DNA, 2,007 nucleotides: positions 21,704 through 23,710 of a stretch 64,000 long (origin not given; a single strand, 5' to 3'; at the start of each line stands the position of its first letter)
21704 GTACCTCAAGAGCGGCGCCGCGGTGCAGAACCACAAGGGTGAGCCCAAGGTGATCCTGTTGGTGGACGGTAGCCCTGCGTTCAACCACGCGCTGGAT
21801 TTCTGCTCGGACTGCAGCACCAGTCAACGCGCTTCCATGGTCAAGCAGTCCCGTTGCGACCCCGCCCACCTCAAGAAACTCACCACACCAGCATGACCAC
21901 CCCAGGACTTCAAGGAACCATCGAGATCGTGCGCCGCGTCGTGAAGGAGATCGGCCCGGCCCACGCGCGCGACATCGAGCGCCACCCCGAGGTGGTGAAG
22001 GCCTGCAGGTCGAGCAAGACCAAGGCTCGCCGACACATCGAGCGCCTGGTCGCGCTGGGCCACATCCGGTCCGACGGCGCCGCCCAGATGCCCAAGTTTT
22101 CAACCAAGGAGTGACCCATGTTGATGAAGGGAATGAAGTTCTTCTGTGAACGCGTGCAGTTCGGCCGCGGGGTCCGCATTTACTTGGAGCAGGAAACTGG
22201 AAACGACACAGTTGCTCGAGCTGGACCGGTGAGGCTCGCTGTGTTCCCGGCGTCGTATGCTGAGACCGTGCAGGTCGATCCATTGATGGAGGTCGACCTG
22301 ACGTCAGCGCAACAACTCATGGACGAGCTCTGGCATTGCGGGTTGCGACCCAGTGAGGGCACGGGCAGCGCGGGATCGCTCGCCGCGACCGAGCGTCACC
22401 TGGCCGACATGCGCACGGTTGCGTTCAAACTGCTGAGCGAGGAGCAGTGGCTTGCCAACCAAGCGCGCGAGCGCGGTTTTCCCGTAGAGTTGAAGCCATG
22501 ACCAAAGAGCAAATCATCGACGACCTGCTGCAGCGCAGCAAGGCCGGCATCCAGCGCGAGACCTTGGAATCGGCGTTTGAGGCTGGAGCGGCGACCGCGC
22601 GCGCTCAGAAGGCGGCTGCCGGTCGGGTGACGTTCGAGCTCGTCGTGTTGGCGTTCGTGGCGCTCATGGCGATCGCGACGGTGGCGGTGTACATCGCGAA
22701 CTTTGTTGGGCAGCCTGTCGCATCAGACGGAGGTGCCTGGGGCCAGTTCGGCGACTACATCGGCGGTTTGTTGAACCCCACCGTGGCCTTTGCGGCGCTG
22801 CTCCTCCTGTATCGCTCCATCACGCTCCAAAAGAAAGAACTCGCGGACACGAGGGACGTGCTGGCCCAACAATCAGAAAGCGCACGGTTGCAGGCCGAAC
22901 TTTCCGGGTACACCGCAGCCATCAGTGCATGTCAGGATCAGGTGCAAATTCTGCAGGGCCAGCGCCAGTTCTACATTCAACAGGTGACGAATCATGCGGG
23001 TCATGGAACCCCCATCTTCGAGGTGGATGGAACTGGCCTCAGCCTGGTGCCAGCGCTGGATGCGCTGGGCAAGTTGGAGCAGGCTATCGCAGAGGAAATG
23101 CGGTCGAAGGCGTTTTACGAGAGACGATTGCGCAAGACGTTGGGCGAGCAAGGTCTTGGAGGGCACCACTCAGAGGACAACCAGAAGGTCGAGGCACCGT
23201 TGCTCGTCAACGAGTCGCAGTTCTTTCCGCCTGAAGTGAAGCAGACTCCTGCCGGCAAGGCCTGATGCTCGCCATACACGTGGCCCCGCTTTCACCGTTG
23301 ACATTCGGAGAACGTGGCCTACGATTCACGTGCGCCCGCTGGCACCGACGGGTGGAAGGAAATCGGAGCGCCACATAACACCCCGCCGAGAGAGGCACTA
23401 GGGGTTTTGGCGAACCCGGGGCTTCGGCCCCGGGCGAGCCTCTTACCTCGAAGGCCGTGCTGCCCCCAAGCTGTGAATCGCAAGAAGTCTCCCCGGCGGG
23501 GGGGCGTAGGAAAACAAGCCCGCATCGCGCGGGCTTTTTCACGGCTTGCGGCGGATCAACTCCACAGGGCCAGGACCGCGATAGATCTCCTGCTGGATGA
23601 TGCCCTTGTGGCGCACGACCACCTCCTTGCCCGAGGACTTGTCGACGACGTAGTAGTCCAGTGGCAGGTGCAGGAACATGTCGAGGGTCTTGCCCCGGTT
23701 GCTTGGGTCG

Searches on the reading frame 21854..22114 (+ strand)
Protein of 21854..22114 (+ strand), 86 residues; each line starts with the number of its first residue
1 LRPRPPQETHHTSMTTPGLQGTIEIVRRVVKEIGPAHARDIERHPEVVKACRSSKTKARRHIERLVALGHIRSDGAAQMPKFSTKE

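Call 20: search_protein_families(library=phrogs, proteins=[window:21854-22114:+], max_evalue=0.01)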
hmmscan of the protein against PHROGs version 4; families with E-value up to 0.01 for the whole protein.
window:21854-22114:+ (86 aa): 0 families

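Call 22: search_protein_families(library=pfam, proteins=[window:21854-22114:+], max_evalue=0.1)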
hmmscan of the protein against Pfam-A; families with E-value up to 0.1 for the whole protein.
window:21854-22114:+ (86 aa): 0 families

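Call 30: search_protein_families(library=ncbifam, proteins=[window:21893-22114:+], max_evalue=0.1)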
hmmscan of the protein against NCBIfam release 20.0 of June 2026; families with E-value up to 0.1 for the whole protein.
window:21893-22114:+ (73 aa): 0 families

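Call 31: search_solved_structures(query=window:21893-22114:+, max_evalue=10)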
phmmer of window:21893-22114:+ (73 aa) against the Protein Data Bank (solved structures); distinct sequences matched with E-value up to 10: 0.

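Call 33: find_homologous_proteins(query=window:21893-22114:+, max_evalue=0.001)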
Query window:21893-22114:+ (73 aa): 71 proteins with E <= 0.001 among 71 candidates.
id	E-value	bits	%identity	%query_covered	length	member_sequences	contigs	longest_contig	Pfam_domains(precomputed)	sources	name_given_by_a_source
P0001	2.5e-38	146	97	100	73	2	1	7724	-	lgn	-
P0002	2.6e-35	137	90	99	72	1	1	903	-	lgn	-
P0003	6.8e-28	114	78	99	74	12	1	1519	-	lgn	-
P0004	7.5e-28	113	80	96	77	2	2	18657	-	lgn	-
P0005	1.2e-27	113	73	100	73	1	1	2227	-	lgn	-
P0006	1.6e-26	109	80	90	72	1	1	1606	-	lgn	-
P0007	1.9e-26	109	82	89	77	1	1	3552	-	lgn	-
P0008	2.1e-26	109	78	88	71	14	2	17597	-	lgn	-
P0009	8.1e-26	107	71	95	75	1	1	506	-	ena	-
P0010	2.1e-25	106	74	96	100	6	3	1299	-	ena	-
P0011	3.1e-25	105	74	95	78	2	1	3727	-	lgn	-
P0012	6.1e-25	104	77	88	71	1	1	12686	-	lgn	-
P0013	6.6e-25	104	72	95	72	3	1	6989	-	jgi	jgi:hypothetical protein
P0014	8.3e-25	104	69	99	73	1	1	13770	-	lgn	-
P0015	1.3e-24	103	73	88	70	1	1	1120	-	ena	-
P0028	7.6e-23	98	70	88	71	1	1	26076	-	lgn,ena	-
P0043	2.1e-21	93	68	95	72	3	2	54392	-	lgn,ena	-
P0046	4.5e-21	92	69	93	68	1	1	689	-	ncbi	-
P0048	5.6e-21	92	70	92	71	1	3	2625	-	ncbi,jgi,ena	jgi:hypothetical protein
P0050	9.7e-21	91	67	95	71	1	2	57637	-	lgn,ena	-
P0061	8.6e-19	85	69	89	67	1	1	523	-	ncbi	-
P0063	1.3e-18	84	66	92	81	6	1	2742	-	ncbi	-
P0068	1.3e-17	81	69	84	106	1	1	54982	-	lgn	-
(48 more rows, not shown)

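Call 45: predict_structure(alignment_id=A2)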
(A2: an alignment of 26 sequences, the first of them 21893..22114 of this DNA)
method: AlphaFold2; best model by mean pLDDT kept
length: 73 residues; sequences in the alignment: 26
mean_pLDDT: 90.2   pTM: 0.76
mean pLDDT of the five models: 90.2, 89.5, 89.3, 88.9, 86.5
residues with pLDDT >= 90: 58; 70-90: 11; 50-70: 4; < 50: 0
segments of 3 or more residues with pLDDT < 50: none
pLDDT, mean of each block of 10 residues (from residue 1): 77 94 93 95 94 93 88 78
secondary structure, 60 per line:
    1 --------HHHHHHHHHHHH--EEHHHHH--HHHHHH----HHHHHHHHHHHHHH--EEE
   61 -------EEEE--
elements in order: H9-20 H25-29 H32-37 H42-55 E58-60 E68-71

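Call 48: fold_search(model_id=the predicted structure, library=pdb)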
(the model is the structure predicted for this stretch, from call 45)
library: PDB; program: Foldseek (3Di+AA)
matches with E <= 10: 1387; with E <= 0.001: 0
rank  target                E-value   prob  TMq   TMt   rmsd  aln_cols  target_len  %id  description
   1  2mh2_MODEL_1_A        7.5e-03  1.00  0.71  0.79   2.4        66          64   18  Structural insights into the DNA recognition and protein interaction domains reveal fundamental homologous DNA (released 2014-04-16)
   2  2dk5_MODEL_1_A        8.0e-03  1.00  0.65  0.54   3.8        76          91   12  Solution structure of Winged-Helix domain in RNA polymerase III 39KDa polypeptide (released 2006-10-06)
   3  4rs8_B                1.0e-02  1.00  0.58  0.53   4.7        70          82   14  Apo structure of novel pNOB8 plasmid centromere binding protein (released 2015-09-16)
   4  1lj9_B                1.6e-02  1.00  0.63  0.35   3.0        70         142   21  The crystal structure of the transcriptional regulator SlyA (released 2003-01-21)
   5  1okr_A                1.9e-02  1.00  0.72  0.46   3.4        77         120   16  Three-dimensional structure of S.aureus methicillin-resistance regulating transcriptional repressor MecI. (released 2003-10-09)
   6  6o8k                  1.9e-02  1.00  0.55  0.45   3.7        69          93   13  Crystal Structure of apo and reduced Sulfide-responsive transcriptional repressor (SqrR) from Rhodobacter capsulatus. (released 2020-04-01)
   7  1sd6_A                2.1e-02  1.00  0.78  0.50   2.6        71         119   18  Crystal Structure of Native MecI at 2.65 A (released 2004-02-24)
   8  3eyy_A                2.1e-02  1.00  0.74  0.43   2.5        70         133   21  Structural basis for the specialization of Nur, a nickel-specific Fur homologue, in metal sensing and DNA recognition (released 2009-06-09)
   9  9a4a_B                2.1e-02  1.00  0.69  0.36   3.5        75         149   17  Model of YLAN-FUR by crosslinking MS and deep learning (released 2024-09-18)
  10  5k5q_A                2.1e-02  1.00  0.59  0.50   3.9        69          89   14  Structure of AspA-DNA complex: novel centromere bindng protein-centromere complex (released 2016-06-01)
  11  1sd7_B                2.3e-02  1.00  0.76  0.49   2.9        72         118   18  Crystal Structure of a SeMet derivative of MecI at 2.65 A (released 2004-02-24)
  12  7l1i                  2.3e-02  1.00  0.68  0.32   2.8        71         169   17  Crystal structure of the MarR family transcriptional regulator from Acineotobacter baumannii bound to Indole 3 acetic ac (released 2022-02-09)
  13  1tbx_B                2.3e-02  1.00  0.73  0.60   5.1        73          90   14  Crystal structure of SSV1 F-93 (released 2004-07-13)
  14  2k4b_MODEL_1_A        2.3e-02  1.00  0.70  0.74   2.9        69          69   16  CopR Repressor Structure (released 2009-01-27)
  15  6pcp_B                2.3e-02  1.00  0.66  0.39   3.7        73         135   20  Mechanism for regulation of DNA binding of Bordetella bronchiseptica BpsR by 6-hydroxynicotinic acid (released 2019-11-06)
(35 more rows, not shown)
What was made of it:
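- The winged-helix model has pLDDT 90, and its best PDB matches are MecI/BlaI, MarR/SlyA, ArsR and Fur-type DNA-binding domains (calls 45, 48).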

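Call 52: find_encoding_contigs(protein=P0043, flank=10000, max_places=1)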
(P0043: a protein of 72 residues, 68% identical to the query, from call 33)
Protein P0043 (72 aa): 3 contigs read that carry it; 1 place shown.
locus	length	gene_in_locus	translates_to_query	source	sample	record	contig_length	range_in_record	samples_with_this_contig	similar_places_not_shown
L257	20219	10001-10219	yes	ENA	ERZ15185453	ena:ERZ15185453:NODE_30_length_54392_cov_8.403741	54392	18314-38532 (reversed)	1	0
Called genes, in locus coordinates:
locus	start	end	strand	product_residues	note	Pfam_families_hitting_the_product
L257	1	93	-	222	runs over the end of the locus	-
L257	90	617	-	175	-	PF05551:zf-His_Me_endon, PF13392:HNH_3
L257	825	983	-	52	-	-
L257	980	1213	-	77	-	-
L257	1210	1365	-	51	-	-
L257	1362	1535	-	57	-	-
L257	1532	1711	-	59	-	-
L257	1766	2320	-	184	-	-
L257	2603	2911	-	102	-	PF27050:Phage_P22_Y8K6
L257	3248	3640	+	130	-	-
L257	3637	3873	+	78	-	-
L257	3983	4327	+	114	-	-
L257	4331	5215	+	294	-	-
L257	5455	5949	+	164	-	PF05551:zf-His_Me_endon (faint), PF13392:HNH_3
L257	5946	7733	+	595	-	PF13155:Toprim_2, PF13362:Toprim_3 (faint), PF13662:Toprim_4 (weak), PF03796:DnaB_C (weak), PF13481:AAA_25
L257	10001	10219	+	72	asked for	-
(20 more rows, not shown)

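Call 53: find_encoding_contigs(protein=P0050, flank=10000, max_places=1)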
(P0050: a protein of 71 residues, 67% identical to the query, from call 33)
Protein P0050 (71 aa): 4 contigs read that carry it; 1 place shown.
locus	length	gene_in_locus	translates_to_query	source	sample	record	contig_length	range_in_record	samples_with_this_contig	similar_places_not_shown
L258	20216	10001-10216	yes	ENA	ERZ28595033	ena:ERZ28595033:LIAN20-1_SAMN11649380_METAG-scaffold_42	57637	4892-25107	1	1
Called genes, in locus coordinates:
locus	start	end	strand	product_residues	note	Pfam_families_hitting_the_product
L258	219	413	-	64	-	-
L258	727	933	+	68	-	PF07927:HicA_toxin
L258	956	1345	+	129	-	PF15919:HicB_lk_antitox, PF07878:RHH_5 (faint)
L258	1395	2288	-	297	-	-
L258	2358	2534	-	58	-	-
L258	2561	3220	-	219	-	PF01381:HTH_3 (weak), PF00717:Peptidase_S24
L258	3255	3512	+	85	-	-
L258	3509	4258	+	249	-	-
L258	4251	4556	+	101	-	-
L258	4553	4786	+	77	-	-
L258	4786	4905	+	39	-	-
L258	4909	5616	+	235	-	-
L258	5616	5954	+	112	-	-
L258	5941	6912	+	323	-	PF13481:AAA_25, PF03796:DnaB_C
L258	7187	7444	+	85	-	PF11753:DUF3310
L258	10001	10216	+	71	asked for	-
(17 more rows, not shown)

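Call 54: find_encoding_contigs(protein=P0068, flank=10000, max_places=1)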
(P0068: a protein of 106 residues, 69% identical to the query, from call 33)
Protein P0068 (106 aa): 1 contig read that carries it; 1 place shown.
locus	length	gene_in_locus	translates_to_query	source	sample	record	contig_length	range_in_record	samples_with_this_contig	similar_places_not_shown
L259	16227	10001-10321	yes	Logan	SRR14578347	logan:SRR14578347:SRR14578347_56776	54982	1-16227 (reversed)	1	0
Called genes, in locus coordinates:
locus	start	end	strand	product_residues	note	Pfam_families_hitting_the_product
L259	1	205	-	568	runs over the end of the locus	PF00476:DNA_pol_A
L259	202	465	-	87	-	-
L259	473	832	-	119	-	-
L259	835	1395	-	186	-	PF10991:Enc34_ssDNA-bd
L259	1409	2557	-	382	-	PF10926:DUF2800, PF12705:PDDEXK_1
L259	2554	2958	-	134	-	-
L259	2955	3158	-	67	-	-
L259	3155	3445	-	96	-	-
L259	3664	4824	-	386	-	PF01381:HTH_3 (weak)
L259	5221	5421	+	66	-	-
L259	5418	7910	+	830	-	PF09250:Prim-Pol, PF08707:PriCT_2, PF19263:DUF5906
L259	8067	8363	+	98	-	-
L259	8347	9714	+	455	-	PF00176:SNF2-rel_dom, PF00270:DEAD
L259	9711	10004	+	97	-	-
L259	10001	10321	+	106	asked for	-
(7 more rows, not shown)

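Call 55: find_encoding_contigs(protein=P0028, flank=10000, max_places=1)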
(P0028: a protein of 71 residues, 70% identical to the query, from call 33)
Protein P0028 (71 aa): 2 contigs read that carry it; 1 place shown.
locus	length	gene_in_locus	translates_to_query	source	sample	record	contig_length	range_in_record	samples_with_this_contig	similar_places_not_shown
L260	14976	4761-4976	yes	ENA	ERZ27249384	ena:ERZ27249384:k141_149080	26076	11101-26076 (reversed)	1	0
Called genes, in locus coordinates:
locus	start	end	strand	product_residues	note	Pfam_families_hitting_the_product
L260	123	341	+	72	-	-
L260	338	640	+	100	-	-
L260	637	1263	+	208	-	-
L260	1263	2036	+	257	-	-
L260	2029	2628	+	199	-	-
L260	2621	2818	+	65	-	-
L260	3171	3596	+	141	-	-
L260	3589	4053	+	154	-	PF07105:DUF1367 (faint)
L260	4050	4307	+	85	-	-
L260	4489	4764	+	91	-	-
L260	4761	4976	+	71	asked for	-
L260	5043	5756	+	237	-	-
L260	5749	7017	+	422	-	PF04466:Terminase_3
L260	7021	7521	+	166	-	-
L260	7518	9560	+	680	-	PF16510:P22_portal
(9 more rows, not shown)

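Call 64: find_related_loci(query=A2, collection=metagenome_contigs, flank=10000)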
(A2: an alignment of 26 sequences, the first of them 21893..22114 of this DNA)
Query A2 (73 aa) in metagenome_contigs; peptide patterns used: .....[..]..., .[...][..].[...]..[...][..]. (x = any residue, [..] = any of these).
205 stretches matched a pattern; 20 encode a relative of the query (tblastn E <= 1e-3); 20 distinct loci.
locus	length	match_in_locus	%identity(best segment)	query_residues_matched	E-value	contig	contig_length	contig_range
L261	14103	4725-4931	78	1-69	4e-32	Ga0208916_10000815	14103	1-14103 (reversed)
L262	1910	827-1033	70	1-69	1e-29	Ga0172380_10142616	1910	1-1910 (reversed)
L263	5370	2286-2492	68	1-69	1e-28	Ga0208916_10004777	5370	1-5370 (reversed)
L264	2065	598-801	66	6-73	3e-28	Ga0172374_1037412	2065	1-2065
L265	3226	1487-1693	67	1-69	4e-28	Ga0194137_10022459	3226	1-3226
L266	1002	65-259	69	6-70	1e-28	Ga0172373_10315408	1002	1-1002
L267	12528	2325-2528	68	3-70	3e-27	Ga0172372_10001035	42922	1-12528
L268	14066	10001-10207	68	1-69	4e-27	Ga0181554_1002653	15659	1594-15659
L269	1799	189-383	68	5-69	1e-26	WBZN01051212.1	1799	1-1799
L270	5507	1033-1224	69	5-69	8e-26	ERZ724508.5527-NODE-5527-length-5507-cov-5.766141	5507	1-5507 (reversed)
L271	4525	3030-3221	69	5-69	8e-26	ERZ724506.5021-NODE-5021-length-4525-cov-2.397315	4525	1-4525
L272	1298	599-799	69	3-69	8e-26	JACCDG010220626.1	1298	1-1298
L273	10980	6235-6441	67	1-69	2e-25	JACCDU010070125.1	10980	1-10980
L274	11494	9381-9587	67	1-69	2e-25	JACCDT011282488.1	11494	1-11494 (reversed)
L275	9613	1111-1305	65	6-70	7e-25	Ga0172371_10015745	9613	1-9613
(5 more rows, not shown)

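Call 65: find_related_loci(query=A2, collection=viral_contigs, flank=10000)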
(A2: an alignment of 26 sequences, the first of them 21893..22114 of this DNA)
Query A2 (73 aa) in viral_contigs; peptide patterns used: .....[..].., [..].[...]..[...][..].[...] (x = any residue, [..] = any of these).
90 stretches matched a pattern; 19 encode a relative of the query (tblastn E <= 1e-3); 19 distinct loci.
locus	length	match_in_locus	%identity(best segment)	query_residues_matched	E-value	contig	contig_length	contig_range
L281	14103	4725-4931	78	1-69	8e-32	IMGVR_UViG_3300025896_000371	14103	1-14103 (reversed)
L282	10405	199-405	68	1-69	9e-29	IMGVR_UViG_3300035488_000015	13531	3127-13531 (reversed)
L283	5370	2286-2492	68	1-69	2e-28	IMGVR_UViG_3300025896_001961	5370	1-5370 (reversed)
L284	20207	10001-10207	67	1-69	7e-28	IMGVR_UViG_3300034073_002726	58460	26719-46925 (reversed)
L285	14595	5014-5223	66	2-71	9e-28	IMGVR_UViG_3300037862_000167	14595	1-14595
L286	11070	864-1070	67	1-69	2e-27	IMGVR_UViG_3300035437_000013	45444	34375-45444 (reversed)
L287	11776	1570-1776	67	1-69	2e-27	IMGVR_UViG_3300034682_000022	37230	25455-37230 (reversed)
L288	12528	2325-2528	68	3-70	6e-27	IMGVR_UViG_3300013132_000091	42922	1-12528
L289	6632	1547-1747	67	4-70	7e-27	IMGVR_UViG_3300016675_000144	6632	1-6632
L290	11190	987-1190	68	6-73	7e-27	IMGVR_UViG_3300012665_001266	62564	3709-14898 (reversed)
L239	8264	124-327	68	2-69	9e-27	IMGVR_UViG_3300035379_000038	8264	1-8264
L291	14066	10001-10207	68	1-69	8e-27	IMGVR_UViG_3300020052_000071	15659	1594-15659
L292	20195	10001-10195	69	5-69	2e-26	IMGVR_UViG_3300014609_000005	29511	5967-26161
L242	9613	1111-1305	65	6-70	1e-24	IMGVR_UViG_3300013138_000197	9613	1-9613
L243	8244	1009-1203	65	6-70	1e-24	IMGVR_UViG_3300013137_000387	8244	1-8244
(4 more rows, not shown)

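Call 81: find_homologous_proteins(query=A2, max_evalue=0.01)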
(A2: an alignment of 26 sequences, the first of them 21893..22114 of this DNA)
Query A2 (26 sequences) (73 aa, profile of the alignment): 145 proteins with E <= 0.01 among 2390 candidates; the best 120 are listed.
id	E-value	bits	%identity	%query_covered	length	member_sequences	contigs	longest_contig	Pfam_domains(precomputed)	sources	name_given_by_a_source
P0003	3.3e-38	147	78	99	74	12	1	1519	-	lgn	-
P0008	3.5e-38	147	78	88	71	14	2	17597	-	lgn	-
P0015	2.4e-37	144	73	88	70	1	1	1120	-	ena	-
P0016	4.3e-37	144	75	95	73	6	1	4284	-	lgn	-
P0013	5.2e-37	143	72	95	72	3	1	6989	-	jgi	jgi:hypothetical protein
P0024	8.5e-37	143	73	88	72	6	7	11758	-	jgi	jgi:DNA-binding IclR family transcriptional regulator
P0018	1.1e-36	142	71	95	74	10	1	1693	-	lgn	-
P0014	1.3e-36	142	69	99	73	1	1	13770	-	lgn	-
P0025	1.5e-36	142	75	88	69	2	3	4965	-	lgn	-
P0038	1.9e-36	141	64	99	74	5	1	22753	-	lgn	-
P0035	2.9e-36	141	70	92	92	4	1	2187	-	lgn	-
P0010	3.6e-36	141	74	96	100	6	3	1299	-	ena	-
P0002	4.0e-36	140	90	99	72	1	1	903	-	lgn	-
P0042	5.1e-36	140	67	95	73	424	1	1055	-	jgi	-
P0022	6.7e-36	140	71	95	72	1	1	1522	-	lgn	-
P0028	1.5e-35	139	70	88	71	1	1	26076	-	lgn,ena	-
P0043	6.8e-35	136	68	95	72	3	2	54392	-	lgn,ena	-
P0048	1.0e-33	133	70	92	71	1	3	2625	-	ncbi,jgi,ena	jgi:hypothetical protein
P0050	3.4e-33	131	67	95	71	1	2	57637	-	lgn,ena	-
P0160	4.5e-33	131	69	92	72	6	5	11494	-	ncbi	-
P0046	1.2e-32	129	69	93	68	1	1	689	-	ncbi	-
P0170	4.8e-32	127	64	92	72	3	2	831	-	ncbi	-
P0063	3.6e-31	125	66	92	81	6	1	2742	-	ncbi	-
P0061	2.0e-30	122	69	89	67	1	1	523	-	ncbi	-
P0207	7.6e-29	117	63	89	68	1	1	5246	-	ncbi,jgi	-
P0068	2.0e-28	116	69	84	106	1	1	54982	-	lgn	-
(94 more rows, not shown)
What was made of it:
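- The winged-helix family is too tight (all members at least 58% identical, plus one at 45%) to test covariation between protein and site (call 81).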

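Call 86: list_cluster_members(proteins=[P0048, P0063, P0160, P0170, P0046, P0061, P0108, P0121, P0145, P0207])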
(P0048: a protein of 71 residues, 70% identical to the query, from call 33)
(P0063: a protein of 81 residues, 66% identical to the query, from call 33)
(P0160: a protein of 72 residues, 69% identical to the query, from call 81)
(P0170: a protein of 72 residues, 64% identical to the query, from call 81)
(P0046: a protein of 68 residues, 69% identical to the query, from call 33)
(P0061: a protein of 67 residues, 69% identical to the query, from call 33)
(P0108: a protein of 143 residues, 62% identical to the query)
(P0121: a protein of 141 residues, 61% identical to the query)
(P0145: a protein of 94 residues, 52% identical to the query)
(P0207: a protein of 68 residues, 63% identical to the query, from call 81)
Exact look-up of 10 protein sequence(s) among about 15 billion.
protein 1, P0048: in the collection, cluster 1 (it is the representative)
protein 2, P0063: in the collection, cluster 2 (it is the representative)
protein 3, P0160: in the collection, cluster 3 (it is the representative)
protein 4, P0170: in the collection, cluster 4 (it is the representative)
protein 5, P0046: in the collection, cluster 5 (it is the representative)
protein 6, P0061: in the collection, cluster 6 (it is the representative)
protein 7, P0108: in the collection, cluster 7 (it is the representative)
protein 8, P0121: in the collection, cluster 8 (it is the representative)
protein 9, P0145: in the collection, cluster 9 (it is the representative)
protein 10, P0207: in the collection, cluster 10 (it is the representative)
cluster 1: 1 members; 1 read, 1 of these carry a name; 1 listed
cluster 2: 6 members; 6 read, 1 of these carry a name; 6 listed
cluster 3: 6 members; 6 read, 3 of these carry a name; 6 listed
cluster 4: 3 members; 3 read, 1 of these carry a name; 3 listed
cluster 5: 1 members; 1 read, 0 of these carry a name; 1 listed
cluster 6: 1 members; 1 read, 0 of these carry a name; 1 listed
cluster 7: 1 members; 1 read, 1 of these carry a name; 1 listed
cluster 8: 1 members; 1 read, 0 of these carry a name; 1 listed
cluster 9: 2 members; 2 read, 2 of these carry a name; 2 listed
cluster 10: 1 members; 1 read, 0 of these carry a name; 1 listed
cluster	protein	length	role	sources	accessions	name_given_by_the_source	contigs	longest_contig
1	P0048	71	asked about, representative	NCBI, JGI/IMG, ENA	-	hypothetical protein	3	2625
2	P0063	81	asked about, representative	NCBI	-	-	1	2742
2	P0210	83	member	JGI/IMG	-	DNA-binding IclR family transcriptional regulator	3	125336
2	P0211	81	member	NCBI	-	-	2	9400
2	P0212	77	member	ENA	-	-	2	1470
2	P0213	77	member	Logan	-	-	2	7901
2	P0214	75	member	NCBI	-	-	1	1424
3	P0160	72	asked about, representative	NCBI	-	-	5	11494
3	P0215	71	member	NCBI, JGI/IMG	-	hypothetical protein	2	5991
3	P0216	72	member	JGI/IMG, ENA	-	hypothetical protein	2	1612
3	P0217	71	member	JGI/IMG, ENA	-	hypothetical protein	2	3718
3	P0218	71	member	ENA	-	-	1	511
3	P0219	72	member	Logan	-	-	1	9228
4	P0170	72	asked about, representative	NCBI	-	-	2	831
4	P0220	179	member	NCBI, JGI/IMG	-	hypothetical protein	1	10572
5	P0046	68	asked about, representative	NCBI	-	-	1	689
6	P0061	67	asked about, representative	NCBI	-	-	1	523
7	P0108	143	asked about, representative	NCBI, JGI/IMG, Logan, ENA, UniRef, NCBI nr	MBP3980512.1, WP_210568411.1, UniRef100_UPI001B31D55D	hypothetical protein J8G26_07160 [Acidovorax sp. JG5] | hypothetical protein | hypothetical protein n=1 Tax=Acidovorax sp. JG5 TaxID=2822718 RepID=UPI001B31D55D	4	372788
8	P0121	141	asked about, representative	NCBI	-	-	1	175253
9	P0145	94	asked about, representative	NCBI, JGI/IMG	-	hypothetical protein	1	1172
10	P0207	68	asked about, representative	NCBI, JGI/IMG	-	-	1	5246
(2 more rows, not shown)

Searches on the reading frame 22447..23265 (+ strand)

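Call 20: search_protein_families(library=phrogs, proteins=[window:22447-23265:+], max_evalue=0.01)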
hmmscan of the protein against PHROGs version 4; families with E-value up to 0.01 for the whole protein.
window:22447-23265:+ (272 aa): 2 families
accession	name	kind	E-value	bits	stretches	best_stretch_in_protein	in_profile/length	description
phrog_8999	-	unknown function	4.1e-15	57.1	1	68-147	12-94/270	-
phrog_33781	-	unknown function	3.1e-09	37.8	1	62-133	9-77/255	-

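Call 22: search_protein_families(library=pfam, proteins=[window:22447-23265:+], max_evalue=0.1)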
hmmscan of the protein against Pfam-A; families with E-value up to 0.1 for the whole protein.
window:22447-23265:+ (272 aa): 0 families

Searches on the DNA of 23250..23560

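Call 77: search_rna_families(source=window, start=23250, end=23560, threshold=evalue, max_evalue=1)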
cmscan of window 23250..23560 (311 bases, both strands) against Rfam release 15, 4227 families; matches with E-value up to 1: 2.
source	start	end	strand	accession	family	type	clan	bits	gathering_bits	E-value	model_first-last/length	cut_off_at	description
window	23409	23539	+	RF02144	rsmX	Gene;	CL00106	21.6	56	0.04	1-114/114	no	rsmX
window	23482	23539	+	RF01386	isrB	Gene; sRNA;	-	17.1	35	0.79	1-87/87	no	isrB Hfq binding RNA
